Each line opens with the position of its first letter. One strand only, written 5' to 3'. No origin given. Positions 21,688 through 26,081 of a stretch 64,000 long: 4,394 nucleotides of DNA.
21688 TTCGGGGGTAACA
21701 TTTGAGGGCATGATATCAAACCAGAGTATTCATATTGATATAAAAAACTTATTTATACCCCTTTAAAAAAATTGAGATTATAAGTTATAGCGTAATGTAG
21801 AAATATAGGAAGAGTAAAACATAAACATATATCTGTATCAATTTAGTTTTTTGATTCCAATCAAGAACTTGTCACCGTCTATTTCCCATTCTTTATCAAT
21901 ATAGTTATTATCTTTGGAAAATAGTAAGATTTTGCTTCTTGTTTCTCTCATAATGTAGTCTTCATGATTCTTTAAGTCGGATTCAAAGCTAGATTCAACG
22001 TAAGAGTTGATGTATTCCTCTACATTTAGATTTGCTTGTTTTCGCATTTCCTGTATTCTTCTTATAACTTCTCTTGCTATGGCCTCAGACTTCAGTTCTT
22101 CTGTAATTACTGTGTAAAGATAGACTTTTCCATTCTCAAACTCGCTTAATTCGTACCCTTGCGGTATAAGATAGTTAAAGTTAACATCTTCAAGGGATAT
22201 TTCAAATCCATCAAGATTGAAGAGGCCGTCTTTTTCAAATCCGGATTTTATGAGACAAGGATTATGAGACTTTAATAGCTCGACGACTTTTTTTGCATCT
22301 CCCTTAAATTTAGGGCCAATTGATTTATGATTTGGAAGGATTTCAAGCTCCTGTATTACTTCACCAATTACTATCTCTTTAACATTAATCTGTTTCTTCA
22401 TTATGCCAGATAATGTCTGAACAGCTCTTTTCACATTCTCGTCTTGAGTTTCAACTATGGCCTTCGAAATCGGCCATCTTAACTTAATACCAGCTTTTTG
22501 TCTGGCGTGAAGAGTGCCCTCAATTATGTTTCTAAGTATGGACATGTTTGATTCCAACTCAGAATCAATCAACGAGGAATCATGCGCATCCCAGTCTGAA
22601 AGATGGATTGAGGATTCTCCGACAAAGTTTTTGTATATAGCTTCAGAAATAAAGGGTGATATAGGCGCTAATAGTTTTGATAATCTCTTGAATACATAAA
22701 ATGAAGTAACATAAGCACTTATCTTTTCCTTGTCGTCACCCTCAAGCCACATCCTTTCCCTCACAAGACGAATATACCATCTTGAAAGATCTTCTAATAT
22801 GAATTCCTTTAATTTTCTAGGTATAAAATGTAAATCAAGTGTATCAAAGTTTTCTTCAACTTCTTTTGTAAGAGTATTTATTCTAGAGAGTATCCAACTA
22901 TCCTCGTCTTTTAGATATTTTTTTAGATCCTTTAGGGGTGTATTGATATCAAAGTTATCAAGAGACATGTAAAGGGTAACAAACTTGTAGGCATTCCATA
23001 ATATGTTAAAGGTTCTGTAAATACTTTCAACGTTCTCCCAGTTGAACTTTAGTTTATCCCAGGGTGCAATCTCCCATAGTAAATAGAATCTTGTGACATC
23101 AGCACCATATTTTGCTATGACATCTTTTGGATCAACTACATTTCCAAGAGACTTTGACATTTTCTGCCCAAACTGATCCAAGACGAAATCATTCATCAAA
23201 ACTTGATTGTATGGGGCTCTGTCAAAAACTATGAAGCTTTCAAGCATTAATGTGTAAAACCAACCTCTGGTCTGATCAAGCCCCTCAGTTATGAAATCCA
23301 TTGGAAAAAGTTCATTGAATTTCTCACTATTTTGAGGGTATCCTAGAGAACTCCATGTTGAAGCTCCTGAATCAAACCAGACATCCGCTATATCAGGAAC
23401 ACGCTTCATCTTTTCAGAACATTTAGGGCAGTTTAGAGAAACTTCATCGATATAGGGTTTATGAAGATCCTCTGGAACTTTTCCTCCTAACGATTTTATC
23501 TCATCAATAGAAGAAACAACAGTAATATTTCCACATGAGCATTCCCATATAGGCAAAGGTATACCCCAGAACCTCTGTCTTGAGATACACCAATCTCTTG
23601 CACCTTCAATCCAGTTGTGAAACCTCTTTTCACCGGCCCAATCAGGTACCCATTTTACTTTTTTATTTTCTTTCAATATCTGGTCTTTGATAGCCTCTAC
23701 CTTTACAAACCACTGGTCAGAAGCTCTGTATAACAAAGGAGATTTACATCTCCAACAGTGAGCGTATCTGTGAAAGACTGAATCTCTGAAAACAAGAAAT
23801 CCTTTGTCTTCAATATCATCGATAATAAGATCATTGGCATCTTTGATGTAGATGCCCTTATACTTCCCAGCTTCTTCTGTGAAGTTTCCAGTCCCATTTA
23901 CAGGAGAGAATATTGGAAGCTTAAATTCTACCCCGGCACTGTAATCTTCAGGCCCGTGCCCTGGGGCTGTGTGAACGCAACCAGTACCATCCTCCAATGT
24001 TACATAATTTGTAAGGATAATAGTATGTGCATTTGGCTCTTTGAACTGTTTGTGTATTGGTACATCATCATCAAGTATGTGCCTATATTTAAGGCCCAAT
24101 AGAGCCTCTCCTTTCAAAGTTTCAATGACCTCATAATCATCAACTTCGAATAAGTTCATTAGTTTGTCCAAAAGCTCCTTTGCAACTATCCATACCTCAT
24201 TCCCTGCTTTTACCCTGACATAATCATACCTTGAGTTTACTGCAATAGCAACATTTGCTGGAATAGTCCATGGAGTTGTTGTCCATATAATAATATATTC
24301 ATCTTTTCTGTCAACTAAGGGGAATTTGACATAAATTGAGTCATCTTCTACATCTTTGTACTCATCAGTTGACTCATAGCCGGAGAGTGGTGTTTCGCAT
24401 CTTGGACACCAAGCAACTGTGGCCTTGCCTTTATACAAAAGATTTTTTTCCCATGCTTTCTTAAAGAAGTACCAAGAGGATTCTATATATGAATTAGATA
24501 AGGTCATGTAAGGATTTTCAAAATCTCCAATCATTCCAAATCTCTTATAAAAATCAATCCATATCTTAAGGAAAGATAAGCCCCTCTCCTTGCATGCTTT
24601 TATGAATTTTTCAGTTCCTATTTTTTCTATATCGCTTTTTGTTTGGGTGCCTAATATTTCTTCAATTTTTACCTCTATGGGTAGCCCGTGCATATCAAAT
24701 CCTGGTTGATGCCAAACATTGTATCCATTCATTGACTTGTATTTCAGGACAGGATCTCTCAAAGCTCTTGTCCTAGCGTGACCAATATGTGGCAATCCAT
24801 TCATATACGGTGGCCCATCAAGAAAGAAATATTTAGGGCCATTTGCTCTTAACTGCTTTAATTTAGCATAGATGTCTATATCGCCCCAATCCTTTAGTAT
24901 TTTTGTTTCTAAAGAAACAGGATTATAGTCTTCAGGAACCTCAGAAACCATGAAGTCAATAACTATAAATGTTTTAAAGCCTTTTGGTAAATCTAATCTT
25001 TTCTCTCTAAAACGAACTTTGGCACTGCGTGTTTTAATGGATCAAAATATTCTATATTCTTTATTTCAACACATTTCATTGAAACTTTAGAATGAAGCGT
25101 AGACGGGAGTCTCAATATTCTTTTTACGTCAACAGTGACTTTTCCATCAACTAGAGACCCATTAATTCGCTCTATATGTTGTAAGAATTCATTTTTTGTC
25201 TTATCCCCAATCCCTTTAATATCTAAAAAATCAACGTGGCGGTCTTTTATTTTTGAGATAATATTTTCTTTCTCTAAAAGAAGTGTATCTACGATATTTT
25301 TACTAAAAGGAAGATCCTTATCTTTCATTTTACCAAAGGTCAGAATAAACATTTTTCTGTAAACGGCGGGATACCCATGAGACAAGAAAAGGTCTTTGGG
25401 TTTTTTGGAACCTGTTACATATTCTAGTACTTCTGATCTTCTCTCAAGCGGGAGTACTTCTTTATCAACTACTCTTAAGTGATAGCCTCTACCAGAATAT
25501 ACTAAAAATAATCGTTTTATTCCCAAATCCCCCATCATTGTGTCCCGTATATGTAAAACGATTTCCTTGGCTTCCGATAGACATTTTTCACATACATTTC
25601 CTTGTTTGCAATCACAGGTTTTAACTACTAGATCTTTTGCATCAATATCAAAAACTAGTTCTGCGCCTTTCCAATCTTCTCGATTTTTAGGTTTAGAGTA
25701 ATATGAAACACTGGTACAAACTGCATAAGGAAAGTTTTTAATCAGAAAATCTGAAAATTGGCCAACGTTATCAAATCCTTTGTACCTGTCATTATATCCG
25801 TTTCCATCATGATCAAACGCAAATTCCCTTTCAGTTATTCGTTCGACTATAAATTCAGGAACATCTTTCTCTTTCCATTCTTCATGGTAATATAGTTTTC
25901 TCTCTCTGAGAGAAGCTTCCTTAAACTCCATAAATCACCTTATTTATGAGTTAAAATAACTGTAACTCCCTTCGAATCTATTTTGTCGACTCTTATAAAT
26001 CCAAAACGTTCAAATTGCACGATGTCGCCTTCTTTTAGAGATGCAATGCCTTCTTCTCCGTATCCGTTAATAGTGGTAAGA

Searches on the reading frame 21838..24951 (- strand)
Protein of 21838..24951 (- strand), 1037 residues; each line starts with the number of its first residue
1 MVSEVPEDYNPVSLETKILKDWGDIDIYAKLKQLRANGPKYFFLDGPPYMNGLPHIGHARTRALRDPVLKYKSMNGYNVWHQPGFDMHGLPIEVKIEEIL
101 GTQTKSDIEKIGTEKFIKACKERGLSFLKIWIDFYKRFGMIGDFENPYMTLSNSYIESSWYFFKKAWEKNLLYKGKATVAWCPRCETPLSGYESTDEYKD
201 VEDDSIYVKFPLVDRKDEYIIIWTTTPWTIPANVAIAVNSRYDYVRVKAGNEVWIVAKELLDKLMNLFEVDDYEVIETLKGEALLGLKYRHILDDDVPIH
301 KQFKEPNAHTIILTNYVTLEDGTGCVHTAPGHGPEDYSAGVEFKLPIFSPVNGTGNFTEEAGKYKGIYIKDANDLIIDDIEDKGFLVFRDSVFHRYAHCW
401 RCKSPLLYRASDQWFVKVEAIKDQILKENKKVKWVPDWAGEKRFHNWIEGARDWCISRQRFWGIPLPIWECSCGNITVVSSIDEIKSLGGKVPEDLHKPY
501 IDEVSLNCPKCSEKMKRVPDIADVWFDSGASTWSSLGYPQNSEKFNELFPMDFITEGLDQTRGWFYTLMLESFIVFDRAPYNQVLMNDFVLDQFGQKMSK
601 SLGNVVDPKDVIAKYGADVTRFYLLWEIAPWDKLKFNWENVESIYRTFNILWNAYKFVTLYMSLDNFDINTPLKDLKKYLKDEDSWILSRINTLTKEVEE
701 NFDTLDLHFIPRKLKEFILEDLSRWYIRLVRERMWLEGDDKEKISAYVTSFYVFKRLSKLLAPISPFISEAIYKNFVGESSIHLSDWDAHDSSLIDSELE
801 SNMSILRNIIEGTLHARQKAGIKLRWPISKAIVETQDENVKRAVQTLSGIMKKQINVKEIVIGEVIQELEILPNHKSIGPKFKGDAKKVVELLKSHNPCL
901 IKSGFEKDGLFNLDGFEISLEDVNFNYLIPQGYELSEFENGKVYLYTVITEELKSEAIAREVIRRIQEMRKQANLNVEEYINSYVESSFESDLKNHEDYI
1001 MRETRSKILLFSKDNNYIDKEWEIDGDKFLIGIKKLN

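Call 4: search_protein_families(library=pfam, proteins=[window:21838-24951:-])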
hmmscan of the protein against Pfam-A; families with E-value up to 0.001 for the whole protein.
window:21838-24951:- (1037 aa): 6 families
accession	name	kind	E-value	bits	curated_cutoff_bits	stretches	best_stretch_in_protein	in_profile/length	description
PF00133.28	tRNA-synt_1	-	1.4e-126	423.1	22.7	1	18-625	2-403/414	tRNA synthetases class I (I, L, M and V)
PF08264.19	Anticodon_1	-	1.1e-30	106.9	25.1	1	684-831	1-147/148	Anticodon-binding domain of tRNA ligase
PF09334.17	tRNA-synt_1g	-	2.6e-25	89.5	20.1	2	48-189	8-130/391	tRNA synthetases class I (M)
PF19302.4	DUF5915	-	7.1e-21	75.1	27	1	850-1035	3-194/195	Domain of unknown function (DUF5915)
PF01406.26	tRNA-synt_1e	-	8.5e-07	29.1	27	1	573-626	230-282/301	tRNA synthetases class I (C) catalytic domain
PF01921.24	tRNA-synt_1f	-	0.00037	20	27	1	585-655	270-339/360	tRNA synthetases class I (K)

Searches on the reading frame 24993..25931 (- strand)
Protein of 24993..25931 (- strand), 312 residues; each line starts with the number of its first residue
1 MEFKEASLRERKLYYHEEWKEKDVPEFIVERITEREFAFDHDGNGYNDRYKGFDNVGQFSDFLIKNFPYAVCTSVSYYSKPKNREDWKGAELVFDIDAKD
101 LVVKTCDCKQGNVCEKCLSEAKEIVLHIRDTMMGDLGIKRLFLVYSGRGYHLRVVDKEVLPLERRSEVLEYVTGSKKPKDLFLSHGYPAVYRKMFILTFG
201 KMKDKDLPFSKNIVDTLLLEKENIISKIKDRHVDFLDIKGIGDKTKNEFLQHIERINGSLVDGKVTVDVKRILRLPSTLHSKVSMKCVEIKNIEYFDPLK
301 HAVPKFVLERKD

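Call 4: search_protein_families(library=pfam, proteins=[window:24993-25931:-])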
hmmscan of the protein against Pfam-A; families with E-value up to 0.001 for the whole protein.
window:24993-25931:- (312 aa): 1 family
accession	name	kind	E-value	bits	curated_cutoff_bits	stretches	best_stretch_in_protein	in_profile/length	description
PF01896.25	DNA_primase_S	-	5.8e-11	43.5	26.8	1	94-290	1-161/163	DNA primase small subunit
